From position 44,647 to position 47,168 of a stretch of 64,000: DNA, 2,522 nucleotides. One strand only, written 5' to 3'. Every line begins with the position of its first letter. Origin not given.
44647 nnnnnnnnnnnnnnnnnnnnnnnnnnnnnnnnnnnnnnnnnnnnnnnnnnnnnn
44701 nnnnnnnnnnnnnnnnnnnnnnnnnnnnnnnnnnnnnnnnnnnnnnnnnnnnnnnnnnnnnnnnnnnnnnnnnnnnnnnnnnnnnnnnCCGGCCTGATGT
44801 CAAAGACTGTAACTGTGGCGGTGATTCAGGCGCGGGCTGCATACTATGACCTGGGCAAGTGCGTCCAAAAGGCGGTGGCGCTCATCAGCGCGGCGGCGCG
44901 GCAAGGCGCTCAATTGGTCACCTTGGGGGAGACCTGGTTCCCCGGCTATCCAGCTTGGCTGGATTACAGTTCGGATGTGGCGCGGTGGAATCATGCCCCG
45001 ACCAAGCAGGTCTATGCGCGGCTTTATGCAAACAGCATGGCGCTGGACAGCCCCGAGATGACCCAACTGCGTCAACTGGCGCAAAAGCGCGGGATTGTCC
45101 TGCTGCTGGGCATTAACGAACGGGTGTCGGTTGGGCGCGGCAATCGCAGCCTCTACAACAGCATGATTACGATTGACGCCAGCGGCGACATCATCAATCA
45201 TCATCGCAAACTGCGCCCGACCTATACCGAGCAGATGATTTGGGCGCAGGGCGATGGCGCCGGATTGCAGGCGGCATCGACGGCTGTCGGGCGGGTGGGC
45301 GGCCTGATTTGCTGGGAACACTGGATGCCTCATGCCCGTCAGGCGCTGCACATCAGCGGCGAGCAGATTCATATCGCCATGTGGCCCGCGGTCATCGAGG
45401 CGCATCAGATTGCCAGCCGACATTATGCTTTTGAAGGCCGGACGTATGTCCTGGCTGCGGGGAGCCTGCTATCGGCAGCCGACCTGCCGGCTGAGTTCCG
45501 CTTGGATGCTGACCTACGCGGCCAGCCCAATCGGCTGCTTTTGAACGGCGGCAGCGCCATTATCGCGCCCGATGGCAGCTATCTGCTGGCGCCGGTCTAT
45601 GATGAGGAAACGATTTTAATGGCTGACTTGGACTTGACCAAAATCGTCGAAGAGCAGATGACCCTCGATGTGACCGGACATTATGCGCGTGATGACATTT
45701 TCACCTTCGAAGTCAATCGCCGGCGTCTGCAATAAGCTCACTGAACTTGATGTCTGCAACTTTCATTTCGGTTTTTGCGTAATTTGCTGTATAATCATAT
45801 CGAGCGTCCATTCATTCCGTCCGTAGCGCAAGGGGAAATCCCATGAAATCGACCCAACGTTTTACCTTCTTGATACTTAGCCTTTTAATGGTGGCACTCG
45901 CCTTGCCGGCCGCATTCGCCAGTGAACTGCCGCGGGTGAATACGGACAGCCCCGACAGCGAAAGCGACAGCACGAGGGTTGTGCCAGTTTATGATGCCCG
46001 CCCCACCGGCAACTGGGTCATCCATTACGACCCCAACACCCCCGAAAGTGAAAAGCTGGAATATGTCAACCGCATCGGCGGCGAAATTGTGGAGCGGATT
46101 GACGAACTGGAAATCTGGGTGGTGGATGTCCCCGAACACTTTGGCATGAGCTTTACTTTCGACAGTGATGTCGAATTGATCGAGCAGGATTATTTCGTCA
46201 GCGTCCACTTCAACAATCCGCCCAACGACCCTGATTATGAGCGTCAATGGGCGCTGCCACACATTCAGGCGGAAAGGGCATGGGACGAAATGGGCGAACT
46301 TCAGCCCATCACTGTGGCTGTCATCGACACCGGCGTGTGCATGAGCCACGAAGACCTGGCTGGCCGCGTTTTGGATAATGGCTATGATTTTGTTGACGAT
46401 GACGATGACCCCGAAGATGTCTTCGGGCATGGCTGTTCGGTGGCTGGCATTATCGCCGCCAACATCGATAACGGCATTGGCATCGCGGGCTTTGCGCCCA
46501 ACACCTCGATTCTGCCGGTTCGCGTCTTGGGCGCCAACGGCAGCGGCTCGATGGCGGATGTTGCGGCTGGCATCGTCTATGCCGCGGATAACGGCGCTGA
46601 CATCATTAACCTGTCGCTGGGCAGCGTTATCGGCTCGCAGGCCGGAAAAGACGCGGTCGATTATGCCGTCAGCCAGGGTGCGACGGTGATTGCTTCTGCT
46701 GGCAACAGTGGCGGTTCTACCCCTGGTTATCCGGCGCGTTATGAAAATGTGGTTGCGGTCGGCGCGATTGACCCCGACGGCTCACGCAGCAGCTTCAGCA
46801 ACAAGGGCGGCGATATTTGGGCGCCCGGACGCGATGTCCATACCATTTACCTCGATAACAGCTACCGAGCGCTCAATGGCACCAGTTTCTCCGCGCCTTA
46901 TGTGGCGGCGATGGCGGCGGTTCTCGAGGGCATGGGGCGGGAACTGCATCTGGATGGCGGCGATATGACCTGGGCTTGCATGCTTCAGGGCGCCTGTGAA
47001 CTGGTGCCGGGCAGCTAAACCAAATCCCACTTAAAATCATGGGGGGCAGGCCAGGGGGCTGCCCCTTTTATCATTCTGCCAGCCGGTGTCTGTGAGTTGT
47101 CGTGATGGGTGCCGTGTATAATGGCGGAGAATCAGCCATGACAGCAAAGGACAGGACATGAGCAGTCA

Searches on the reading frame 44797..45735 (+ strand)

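Call 41: search_protein_families(library=pfam, proteins=[window:44797-45735:+], max_evalue=0.00001)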
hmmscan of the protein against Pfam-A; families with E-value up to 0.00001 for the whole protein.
window:44797-45735:+ (312 aa): 1 family
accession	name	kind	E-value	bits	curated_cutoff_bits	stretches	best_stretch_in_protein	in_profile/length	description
PF00795.27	CN_hydrolase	-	9.2e-48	163.2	23.2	1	6-283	1-251/256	Carbon-nitrogen hydrolase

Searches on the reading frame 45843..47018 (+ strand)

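Call 83: search_protein_families(library=padloc, proteins=[window:45843-47018:+], max_evalue=1e-8)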
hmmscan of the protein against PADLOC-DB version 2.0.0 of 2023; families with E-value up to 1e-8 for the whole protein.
window:45843-47018:+ (391 aa): 2 families
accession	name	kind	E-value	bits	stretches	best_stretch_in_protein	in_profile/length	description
PDLC03014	subtilase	-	9.4e-25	85.9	1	154-369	172-363/391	-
PDLC02197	IetS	-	3.6e-09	33.5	0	155-262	258-363/749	-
